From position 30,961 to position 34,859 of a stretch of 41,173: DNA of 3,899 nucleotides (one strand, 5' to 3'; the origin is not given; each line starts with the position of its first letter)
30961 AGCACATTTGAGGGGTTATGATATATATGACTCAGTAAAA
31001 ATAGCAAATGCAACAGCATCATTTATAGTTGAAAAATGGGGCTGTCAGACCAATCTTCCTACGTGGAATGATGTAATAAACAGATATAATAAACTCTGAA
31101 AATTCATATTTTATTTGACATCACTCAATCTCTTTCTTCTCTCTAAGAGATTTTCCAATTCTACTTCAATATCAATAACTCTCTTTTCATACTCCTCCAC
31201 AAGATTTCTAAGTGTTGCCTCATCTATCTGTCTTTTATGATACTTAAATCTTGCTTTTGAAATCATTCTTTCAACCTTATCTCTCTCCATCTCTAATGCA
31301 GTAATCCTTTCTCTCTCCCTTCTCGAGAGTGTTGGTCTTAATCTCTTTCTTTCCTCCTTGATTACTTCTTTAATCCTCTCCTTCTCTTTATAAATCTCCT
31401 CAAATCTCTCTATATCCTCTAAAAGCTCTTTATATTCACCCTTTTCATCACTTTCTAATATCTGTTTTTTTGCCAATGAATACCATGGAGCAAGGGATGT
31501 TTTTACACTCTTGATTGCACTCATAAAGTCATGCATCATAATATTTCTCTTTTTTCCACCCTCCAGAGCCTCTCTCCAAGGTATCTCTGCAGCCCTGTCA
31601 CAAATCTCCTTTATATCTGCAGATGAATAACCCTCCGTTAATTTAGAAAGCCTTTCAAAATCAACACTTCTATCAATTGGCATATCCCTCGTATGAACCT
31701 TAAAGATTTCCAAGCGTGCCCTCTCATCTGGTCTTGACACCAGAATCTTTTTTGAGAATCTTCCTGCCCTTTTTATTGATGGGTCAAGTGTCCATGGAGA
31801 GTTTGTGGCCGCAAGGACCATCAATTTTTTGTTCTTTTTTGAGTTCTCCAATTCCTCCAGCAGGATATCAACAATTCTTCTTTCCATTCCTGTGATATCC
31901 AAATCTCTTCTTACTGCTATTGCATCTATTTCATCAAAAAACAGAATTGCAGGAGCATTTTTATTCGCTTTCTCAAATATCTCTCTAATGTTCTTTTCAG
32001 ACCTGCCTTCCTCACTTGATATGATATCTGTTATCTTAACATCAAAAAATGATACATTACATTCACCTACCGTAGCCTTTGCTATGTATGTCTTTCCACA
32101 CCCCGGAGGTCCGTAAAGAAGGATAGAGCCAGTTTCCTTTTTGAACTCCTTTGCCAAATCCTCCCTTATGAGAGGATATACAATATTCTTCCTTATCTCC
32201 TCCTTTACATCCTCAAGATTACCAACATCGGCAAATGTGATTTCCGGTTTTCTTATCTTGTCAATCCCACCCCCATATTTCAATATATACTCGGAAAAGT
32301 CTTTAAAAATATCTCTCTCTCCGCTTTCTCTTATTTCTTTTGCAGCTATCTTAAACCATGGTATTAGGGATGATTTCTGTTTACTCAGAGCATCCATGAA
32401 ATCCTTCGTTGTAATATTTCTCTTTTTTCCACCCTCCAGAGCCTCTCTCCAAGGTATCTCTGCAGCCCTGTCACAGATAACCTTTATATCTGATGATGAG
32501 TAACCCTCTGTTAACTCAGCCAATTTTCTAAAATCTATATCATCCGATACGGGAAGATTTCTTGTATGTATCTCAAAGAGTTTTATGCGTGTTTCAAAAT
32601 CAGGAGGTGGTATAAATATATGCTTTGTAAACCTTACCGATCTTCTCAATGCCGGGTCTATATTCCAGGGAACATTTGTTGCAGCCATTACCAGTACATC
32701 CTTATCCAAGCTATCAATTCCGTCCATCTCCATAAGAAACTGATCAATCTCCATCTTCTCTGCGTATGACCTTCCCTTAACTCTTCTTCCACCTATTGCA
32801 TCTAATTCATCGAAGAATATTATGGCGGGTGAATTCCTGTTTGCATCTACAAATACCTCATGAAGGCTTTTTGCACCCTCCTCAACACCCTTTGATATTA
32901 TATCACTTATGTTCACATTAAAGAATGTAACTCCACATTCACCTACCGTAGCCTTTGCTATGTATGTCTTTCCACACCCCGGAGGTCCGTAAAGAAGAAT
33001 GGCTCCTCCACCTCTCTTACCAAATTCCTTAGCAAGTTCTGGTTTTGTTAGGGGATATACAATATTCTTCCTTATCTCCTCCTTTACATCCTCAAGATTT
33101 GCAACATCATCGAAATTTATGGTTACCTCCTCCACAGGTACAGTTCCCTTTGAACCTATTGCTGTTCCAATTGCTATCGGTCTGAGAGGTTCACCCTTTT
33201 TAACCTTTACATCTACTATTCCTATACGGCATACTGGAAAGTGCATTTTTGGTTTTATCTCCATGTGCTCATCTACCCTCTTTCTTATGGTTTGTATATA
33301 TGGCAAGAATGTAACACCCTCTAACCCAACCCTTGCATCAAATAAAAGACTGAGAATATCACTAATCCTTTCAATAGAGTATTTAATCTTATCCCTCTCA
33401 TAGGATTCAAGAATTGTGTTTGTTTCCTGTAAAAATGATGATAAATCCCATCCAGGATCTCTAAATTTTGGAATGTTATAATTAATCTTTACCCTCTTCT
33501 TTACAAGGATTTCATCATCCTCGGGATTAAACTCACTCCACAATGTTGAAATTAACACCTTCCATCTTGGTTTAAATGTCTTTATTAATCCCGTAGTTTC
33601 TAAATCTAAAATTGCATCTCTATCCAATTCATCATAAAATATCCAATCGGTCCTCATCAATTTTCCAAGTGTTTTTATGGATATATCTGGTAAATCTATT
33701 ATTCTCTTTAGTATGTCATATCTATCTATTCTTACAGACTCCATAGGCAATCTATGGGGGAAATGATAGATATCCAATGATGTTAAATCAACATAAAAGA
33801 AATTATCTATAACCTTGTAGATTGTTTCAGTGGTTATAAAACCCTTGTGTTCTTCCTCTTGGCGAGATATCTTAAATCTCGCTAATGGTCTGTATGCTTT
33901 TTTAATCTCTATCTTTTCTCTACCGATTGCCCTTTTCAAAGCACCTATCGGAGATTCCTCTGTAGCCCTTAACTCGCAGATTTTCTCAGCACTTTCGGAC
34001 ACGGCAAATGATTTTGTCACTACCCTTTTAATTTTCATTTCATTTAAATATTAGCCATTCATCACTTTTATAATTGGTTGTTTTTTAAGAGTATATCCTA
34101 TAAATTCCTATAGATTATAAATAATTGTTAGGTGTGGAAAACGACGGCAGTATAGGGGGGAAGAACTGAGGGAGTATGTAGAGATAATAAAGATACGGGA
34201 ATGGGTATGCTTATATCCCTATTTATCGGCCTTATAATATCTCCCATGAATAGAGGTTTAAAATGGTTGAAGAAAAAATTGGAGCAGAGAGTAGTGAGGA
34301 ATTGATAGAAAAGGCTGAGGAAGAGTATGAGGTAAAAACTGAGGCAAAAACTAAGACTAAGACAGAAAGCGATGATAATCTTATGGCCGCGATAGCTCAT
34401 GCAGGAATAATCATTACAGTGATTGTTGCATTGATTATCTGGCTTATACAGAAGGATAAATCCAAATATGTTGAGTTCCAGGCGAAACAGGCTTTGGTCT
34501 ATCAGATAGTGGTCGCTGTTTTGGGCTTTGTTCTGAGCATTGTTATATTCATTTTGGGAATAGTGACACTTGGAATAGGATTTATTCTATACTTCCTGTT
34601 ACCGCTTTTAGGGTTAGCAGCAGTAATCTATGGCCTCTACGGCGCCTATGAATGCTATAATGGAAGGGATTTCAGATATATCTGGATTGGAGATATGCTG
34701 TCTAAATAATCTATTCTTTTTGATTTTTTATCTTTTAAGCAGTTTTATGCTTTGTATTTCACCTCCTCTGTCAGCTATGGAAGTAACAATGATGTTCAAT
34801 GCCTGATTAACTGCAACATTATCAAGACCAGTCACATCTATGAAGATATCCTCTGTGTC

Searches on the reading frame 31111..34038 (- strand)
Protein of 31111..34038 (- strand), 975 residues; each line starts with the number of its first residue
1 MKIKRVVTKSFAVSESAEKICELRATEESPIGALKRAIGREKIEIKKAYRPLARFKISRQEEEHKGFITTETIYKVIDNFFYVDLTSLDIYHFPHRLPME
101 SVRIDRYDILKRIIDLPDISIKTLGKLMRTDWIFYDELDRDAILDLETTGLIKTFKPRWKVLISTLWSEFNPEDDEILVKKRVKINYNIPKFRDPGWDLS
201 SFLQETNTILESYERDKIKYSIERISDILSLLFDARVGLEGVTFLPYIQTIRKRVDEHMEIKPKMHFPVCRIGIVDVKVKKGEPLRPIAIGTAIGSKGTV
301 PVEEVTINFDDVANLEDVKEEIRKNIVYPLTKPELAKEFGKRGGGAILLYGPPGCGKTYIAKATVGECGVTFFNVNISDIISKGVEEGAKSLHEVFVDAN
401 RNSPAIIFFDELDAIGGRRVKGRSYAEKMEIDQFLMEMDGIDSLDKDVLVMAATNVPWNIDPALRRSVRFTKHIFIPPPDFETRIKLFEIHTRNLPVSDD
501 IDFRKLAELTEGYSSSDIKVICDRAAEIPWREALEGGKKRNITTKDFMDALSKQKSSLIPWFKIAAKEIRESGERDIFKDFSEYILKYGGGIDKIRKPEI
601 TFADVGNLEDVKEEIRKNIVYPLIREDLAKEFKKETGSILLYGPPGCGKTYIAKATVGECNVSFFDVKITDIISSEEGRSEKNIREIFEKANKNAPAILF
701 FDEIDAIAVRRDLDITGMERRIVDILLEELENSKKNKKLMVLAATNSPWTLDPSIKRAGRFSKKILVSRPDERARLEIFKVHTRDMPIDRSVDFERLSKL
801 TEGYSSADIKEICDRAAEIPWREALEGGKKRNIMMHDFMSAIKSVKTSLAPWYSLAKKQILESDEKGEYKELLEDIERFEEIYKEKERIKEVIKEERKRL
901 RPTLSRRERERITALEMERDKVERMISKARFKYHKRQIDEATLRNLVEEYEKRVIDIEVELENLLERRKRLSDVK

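Call 35: search_protein_families(library=pfam, proteins=[window:31111-34038:-], max_evalue=0.0001)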
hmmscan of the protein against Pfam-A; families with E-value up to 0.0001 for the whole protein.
window:31111-34038:- (975 aa): 24 families
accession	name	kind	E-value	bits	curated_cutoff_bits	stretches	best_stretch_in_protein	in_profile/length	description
PF00004.35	AAA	-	9.3e-78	259.5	21.2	2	639-768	1-130/131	ATPase family associated with various cellular activities (AAA)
PF17862.7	AAA_lid_3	-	8.8e-21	73.5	27.2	2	500-548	1-44/45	AAA+ lid domain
PF13173.12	AAA_14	-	4.7e-11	43.2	27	0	639-707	5-74/129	AAA domain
PF05496.18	RuvB_N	-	1.5e-09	38.2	27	1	629-736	26-126/159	Holliday junction DNA helicase RuvB P-loop domain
PF13191.12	AAA_16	-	4.9e-08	34.1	32.6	0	633-655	21-43/167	AAA ATPase domain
PF07728.20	AAA_5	-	5.6e-08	33.3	22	0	639-748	2-124/139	AAA domain (dynein-related subfamily)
PF20720.3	nSTAND3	-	1.3e-07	31.9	27.2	0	629-704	10-74/155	Novel STAND NTPase 3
PF07724.20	AAA_2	-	4.6e-07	30.5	27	0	635-734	2-103/166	AAA domain (Cdc48 subfamily)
PF06068.19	TIP49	-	6.2e-07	29.3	23.8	0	340-387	46-95/347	TIP49 P-loop domain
PF13401.12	AAA_22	-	8.3e-07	29.8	27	0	635-664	4-36/130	AAA domain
PF24883.2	NPHP3_N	-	2e-06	28.5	24.8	0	635-660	21-46/164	Nephrocystin 3, N-terminal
PF01057.23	Parvo_NS1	-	3.3e-06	26.8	20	0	335-364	106-133/271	Parvovirus non-structural protein NS1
PF01078.27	Mg_chelatase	-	3.5e-06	27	20.3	0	340-363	18-41/207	Magnesium chelatase, subunit ChlI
PF23902.1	AAA_lid_PRS2_C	-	6.8e-06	26.6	34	0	482-520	2-40/73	PRS2 AAA+ lid C-terminal domain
PF13207.12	AAA_17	-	8.7e-06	26.5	27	0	350-389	1-38/136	AAA domain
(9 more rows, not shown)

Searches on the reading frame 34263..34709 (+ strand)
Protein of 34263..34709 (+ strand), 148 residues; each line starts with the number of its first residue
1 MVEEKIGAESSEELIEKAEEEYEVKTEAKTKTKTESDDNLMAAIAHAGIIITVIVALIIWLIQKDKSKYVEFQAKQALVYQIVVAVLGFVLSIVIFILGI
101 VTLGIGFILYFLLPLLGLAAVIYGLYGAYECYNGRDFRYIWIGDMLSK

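Call 35: search_protein_families(library=pfam, proteins=[window:34263-34709:+], max_evalue=0.0001)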
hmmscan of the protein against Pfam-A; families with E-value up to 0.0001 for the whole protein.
window:34263-34709:+ (148 aa): 1 family
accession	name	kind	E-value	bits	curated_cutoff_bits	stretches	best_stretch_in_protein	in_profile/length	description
PF09685.15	DUF4870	-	9.6e-19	67.8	25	1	38-144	1-105/107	Domain of unknown function (DUF4870)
